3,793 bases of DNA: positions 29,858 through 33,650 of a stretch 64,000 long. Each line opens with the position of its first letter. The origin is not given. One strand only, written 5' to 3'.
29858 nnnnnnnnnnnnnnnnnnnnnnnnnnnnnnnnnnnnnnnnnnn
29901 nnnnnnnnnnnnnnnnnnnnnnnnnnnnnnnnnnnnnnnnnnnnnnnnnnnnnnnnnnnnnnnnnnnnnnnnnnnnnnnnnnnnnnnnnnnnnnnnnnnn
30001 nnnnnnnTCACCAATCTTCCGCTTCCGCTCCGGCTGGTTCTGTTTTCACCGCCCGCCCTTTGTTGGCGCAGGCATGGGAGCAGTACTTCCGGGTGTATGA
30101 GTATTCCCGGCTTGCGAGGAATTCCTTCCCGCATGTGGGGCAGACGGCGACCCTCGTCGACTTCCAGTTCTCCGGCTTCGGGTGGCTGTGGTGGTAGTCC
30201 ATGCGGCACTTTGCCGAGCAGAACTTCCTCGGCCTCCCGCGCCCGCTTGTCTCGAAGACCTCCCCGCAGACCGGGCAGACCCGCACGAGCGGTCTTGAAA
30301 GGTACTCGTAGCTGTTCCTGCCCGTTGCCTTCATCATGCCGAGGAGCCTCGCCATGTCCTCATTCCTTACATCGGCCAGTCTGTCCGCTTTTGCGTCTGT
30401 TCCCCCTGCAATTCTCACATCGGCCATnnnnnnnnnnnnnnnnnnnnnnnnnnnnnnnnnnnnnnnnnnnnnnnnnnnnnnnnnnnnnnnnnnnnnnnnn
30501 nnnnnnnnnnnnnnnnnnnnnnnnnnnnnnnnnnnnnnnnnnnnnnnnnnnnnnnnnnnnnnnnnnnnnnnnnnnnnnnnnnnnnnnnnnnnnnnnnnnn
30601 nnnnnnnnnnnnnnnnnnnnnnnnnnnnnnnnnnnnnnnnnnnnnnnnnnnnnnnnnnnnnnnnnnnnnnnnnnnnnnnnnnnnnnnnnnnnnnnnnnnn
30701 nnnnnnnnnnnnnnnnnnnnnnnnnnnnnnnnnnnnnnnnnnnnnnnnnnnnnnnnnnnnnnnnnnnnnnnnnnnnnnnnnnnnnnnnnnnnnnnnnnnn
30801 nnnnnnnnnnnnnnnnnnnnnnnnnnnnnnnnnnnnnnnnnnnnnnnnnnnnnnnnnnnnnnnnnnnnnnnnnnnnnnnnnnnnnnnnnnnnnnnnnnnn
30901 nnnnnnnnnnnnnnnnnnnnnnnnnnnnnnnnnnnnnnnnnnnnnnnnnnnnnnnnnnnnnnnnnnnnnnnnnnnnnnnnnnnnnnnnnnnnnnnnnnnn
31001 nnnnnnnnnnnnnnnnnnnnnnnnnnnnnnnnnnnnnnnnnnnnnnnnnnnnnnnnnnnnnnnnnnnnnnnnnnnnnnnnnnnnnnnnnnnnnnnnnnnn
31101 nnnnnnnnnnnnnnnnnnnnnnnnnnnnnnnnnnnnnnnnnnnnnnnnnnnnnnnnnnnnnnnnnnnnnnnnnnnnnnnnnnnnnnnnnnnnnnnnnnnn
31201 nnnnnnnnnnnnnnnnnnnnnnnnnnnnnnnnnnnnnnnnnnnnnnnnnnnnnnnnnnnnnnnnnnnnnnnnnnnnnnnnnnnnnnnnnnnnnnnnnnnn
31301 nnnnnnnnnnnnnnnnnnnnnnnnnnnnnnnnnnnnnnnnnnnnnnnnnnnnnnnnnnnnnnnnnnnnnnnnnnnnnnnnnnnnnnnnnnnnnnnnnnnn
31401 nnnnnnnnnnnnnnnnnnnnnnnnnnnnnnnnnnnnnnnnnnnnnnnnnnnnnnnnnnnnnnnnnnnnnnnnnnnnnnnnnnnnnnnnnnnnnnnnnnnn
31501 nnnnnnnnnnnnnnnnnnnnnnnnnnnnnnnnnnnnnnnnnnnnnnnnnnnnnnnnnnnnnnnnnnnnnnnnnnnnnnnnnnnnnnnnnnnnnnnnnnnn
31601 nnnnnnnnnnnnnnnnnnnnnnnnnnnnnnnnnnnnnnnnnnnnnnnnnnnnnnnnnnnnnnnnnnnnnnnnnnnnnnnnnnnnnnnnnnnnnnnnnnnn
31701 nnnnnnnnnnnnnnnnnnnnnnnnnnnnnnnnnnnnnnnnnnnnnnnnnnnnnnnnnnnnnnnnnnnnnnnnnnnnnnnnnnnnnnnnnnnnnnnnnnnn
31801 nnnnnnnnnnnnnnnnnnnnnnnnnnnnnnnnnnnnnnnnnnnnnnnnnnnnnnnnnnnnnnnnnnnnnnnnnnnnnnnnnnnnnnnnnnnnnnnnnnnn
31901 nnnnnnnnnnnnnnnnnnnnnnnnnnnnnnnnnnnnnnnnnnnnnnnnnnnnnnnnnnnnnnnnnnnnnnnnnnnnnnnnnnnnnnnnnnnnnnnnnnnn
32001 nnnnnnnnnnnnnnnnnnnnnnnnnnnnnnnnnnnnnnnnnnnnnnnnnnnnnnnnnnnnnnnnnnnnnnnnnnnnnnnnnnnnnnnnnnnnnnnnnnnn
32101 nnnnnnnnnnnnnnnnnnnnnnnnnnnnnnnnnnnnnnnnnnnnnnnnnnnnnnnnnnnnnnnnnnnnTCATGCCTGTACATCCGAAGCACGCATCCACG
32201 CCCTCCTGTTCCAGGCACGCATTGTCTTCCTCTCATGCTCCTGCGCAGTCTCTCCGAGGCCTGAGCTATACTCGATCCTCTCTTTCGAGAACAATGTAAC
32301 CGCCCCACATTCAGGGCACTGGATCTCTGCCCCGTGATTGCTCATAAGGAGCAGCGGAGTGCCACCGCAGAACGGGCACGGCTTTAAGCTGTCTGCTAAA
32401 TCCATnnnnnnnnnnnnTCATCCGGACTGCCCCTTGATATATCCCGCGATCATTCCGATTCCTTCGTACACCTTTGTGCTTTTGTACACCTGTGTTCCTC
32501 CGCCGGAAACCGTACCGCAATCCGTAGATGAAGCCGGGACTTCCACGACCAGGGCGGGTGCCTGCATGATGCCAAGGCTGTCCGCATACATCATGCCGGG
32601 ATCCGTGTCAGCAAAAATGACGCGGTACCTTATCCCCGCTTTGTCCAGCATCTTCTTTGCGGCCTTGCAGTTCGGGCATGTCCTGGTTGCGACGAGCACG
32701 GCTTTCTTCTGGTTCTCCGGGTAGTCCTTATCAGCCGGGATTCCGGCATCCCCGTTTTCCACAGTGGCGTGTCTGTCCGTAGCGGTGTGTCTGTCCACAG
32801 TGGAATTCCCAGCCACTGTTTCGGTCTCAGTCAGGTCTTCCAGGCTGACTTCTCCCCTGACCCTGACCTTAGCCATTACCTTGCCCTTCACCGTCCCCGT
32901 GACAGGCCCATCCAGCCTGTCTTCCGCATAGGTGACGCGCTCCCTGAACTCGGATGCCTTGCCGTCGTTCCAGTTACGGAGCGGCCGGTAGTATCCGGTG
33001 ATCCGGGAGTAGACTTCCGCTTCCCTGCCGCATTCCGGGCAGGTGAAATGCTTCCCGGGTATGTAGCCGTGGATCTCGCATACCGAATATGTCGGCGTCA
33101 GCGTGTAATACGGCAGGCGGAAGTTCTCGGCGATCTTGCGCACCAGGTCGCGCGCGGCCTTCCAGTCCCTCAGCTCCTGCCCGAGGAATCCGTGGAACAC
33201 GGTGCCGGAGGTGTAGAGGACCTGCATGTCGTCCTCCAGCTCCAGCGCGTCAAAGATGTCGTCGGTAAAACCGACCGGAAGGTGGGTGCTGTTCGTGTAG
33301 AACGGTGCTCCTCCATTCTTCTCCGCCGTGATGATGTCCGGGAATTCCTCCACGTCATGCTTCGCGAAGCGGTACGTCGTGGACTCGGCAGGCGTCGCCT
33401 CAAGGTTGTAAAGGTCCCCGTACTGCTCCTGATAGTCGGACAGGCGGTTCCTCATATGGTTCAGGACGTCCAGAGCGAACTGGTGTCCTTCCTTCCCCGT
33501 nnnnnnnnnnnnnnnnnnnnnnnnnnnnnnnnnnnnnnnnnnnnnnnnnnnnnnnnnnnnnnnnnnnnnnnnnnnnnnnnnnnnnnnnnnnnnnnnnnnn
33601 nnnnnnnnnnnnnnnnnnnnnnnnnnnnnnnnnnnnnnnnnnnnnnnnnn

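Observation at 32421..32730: Class III ribonucleotide reductase with a C-terminal CPNC glutaredoxin/NrdH-like domain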

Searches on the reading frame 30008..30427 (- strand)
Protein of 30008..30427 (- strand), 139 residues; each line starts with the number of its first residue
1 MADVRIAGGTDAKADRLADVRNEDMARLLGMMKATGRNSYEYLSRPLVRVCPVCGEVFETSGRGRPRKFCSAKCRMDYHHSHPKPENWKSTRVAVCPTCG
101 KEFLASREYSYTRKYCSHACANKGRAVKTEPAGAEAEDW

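Call 22: search_protein_families(library=pfam, proteins=[window:30008-30427:-], max_evalue=0.001)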
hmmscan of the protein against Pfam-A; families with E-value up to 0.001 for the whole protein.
window:30008-30427:- (139 aa): 4 families
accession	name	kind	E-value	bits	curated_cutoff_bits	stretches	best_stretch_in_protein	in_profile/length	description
PF03884.20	YacG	-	3.4e-06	27.1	25.5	0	51-76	3-28/52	DNA gyrase inhibitor YacG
PF23475.1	zf-Tbcl_FmdE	-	2.8e-05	23.9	23.2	0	48-58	7-17/35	FmdE treble clef zinc finger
PF11706.13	zf-CGNR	-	7.1e-05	23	24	0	48-74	2-31/44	CGNR zinc finger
PF13248.11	Zn_ribbon_3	-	0.00075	19.3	27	0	90-102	13-25/26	zinc-ribbon domain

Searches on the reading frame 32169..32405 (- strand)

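Call 22: search_protein_families(library=pfam, proteins=[window:32169-32405:-], max_evalue=0.001)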
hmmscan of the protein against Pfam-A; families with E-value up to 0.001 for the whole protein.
window:32169-32405:- (78 aa): 3 families
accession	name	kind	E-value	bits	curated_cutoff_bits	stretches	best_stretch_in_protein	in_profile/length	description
PF14354.12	Lar_restr_allev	-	6.7e-14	52.3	28.6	1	6-69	2-58/58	Restriction alleviation protein Lar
PF24042.1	DUF7351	-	5.8e-05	23.4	31.2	1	9-74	3-62/177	Domain of unknown function (DUF7351)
PF08271.17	Zn_Ribbon_TF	-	0.00013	21.8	29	1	10-36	3-28/43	TFIIB zinc-binding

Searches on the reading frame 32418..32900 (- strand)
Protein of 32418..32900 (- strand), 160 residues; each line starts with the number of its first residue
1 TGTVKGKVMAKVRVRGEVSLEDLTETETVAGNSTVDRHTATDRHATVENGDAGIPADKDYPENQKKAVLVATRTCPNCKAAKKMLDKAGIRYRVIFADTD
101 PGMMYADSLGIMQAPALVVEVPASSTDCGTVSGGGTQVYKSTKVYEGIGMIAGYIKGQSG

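Call 3: search_protein_families(library=pfam, proteins=[window:32418-32900:-], max_evalue=0.01)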
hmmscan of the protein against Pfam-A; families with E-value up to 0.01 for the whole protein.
window:32418-32900:- (160 aa): 2 families
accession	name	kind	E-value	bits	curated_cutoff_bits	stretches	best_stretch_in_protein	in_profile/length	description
PF00462.30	Glutaredoxin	-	1.2e-06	29.1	22.9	1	68-104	2-38/60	Glutaredoxin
PF13192.12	Thioredoxin_3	-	0.0014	19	24.8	1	68-120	3-56/76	Thioredoxin domain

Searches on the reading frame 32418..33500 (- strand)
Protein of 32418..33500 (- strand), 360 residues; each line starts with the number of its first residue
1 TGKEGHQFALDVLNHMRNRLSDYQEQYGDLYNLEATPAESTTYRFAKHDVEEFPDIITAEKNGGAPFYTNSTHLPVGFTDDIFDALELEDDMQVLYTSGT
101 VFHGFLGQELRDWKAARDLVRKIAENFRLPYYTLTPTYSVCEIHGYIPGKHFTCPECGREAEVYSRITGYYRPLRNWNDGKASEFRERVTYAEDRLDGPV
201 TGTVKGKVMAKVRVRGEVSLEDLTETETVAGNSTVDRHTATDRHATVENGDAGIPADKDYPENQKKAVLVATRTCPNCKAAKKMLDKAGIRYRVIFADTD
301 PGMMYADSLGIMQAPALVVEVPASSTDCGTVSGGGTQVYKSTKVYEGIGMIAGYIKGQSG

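Call 6: search_dna_similar(query=window:32418-33500:-, collection=phages, mode=protein, max_rows=30)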
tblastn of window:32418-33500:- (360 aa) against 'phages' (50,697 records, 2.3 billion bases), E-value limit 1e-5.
Records with a match: 1771; places in all: 1772; records where one place covers at least 80% of the query: 1.
Best place of each record, by identity: <60% 1771.
By first word of the organism name: Escherichia 662; Salmonella 271; Klebsiella 266; Vibrio 140; Aeromonas 80; Shigella 56; Bacteriophage 33; Proteus 26; Campylobacter 24; Cronobacter 24; and 39 more.
By host as written in the record: Escherichia coli 248; - 231; Klebsiella pneumoniae 76; Salmonella enterica subsp. enterica serovar Enteritidis PT1 37; Vibrio harveyi BAA-1116 36; Escherichia coli K-12 36; Escherichia coli K-12 MG1655 34; Salmonella sp. 26; and 415 more.
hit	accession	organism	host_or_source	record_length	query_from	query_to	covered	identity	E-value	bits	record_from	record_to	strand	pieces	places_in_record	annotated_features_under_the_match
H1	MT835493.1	Bacteriophage sp.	human fecal samples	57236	1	319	89%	52.4%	1e-104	343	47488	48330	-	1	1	record has no annotation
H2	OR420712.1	Oceanotoga phage vB_OteS-UFV02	Oceanotoga teriensis UFV_LIMV02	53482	3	188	52%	46.0%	3e-43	166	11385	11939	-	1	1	ribonucleotide reductase of class III (anaerobic), large subunit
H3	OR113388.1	Clostridium phage vB_CtyS-FA88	Clostridium sp.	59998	3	188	52%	37.1%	2e-35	143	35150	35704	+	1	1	nrdD: putative anaerobic ribonucleoside-triphosphate reductase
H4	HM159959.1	Clostridium phage phiCTP1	-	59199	11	188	49%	38.2%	8e-35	141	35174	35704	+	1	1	putative anaerobic ribonucleoside-triphosphate reductase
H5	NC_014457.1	Clostridium phage phiCTP1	-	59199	11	188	49%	38.2%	8e-35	141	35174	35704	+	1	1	putative anaerobic ribonucleoside-triphosphate reductase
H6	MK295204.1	Shigella phage vB_SdyM_006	Shigella dysenteriae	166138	3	210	58%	32.3%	1e-14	81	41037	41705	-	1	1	anaerobic NTP reductase large subunit | hypothetical protein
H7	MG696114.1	Proteus phage phiP4-3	Proteus penneri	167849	3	210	58%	31.9%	8e-14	79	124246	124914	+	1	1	anaerobic NTP reductase large subunit | hypothetical protein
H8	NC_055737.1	Proteus phage phiP4-3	Proteus penneri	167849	3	210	58%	31.9%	8e-14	79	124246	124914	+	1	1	anaerobic ribonucleoside reductase large subunit | hypothetical protein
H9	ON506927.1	Enterococcus phage TJE1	Enterococcus faecium strain UCH1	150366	3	252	69%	25.9%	2e-6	56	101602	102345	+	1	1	ribonucleotide reductase of class III | deoxyadenosine kinase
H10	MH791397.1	Enterococcus phage EfsSzw-1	Enterococcus faecalis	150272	3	252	69%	25.9%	3e-6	55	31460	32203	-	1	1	similar to anaerobic ribonucleoside triphosphate reductase | deoxynucleoside kinase family protein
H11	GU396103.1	Aeromonas phage PX29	Aeromonas salmonicida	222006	3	207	57%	31.5%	9e-16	85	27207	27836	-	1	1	nrdD: NrdD anaerobic NTP reductase large subunit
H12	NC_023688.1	Aeromonas phage PX29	Aeromonas salmonicida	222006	3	207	57%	31.5%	9e-16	85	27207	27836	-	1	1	nrdD: NrdD-like anaerobic ribonucleotide reductase large subunit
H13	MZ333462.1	Enterococcus phage GVEsP-1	Enterococcus sp.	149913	3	252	69%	25.6%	1e-5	54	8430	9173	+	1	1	anaerobic ribonucleotide triphosphate reductase large chain | NADH dehydrogenase [ubiquinone] 1 alpha subcomplex subunit 10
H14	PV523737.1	Enterococcus phage ZJGS4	Enterococcus mundtii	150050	3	252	69%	25.6%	1e-5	54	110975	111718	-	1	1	anaerobic ribonucleoside reductase large subunit | thymidylate kinase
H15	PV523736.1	Enterococcus phage ZJGS3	Enterococcus mundtii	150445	3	252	69%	25.6%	1e-5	54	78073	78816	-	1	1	anaerobic ribonucleoside reductase large subunit | thymidylate kinase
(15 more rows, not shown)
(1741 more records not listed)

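Call 58: get_annotated_region(hit=H4, flank=4000)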
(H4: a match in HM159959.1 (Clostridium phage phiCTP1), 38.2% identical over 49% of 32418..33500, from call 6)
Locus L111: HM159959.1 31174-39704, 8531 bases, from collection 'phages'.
description: Clostridium phage phiCTP1, complete genome.
organism: Clostridium phage phiCTP1 (NCBI taxid 871584)
taxonomy: Viruses; Duplodnaviria; Heunggongvirae; Uroviricota; Caudoviricetes
host: -; source: -; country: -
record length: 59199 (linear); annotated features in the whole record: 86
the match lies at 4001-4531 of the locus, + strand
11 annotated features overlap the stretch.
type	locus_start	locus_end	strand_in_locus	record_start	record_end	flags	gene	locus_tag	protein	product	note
CDS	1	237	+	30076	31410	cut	-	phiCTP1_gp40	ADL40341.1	putative replicative DNA helicase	ORF40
CDS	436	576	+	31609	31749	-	-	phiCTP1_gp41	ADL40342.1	hypothetical phage protein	ORF41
CDS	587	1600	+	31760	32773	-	-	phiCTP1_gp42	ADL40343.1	putative DNA primase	ORF42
CDS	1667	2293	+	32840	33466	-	-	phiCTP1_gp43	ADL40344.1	putative response regulator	ORF43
CDS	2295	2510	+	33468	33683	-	-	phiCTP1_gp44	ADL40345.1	hypothetical phage protein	ORF44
CDS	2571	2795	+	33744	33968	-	-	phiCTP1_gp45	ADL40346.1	putative glutaredoxin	ORF45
CDS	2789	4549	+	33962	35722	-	-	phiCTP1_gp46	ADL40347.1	putative anaerobic ribonucleoside-triphosphate reductase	ORF46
CDS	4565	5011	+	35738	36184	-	-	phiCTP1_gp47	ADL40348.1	hypothetical phage protein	ORF47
CDS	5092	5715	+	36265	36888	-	-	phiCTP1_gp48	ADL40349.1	hypothetical phage protein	ORF48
CDS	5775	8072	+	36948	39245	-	-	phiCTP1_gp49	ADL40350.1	putative DNA polymerase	ORF49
CDS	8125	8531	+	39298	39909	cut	-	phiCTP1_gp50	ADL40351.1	hypothetical phage protein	ORF50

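Call 59: get_annotated_region(hit=H2, flank=4000)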
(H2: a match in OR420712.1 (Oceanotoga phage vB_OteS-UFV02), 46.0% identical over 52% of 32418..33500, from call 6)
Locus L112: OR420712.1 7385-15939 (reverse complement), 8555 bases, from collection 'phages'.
description: Oceanotoga phage vB_OteS-UFV02, complete genome.
organism: Oceanotoga phage vB_OteS-UFV02 (NCBI taxid 3144840)
taxonomy: Viruses; Duplodnaviria; Heunggongvirae; Uroviricota; Caudoviricetes
host: Oceanotoga teriensis UFV_LIMV02; source: production water from offshore oil exploration; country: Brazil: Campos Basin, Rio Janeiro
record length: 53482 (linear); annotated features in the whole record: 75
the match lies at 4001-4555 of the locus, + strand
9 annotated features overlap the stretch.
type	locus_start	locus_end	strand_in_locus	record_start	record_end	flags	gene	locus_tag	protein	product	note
CDS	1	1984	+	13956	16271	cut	-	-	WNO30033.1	DNA polymerase I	-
CDS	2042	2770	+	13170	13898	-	-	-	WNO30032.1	antirepressor protein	-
CDS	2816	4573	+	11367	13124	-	-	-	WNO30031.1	ribonucleotide reductase of class III (anaerobic), large subunit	-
CDS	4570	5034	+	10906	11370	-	-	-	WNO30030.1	hypothetical protein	-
CDS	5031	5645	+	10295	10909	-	-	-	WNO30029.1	thymidylate kinase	-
CDS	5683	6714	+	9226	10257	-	-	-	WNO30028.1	hypothetical protein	-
CDS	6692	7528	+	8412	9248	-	-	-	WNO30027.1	hypothetical protein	-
CDS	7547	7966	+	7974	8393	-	-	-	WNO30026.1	hypothetical protein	-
CDS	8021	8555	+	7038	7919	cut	-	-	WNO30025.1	3'->5' exoribonuclease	3'->5' exoribonuclease Bsu YhaM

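Call 84: get_annotated_region(hit=H1, flank=8000)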
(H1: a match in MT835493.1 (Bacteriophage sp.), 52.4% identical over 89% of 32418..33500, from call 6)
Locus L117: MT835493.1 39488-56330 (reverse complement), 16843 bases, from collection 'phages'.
description: UNVERIFIED: Bacteriophage sp. clone scaffold_36 genomic sequence.
organism: Bacteriophage sp. (NCBI taxid 38018)
taxonomy: Viruses
host: -; source: human fecal samples; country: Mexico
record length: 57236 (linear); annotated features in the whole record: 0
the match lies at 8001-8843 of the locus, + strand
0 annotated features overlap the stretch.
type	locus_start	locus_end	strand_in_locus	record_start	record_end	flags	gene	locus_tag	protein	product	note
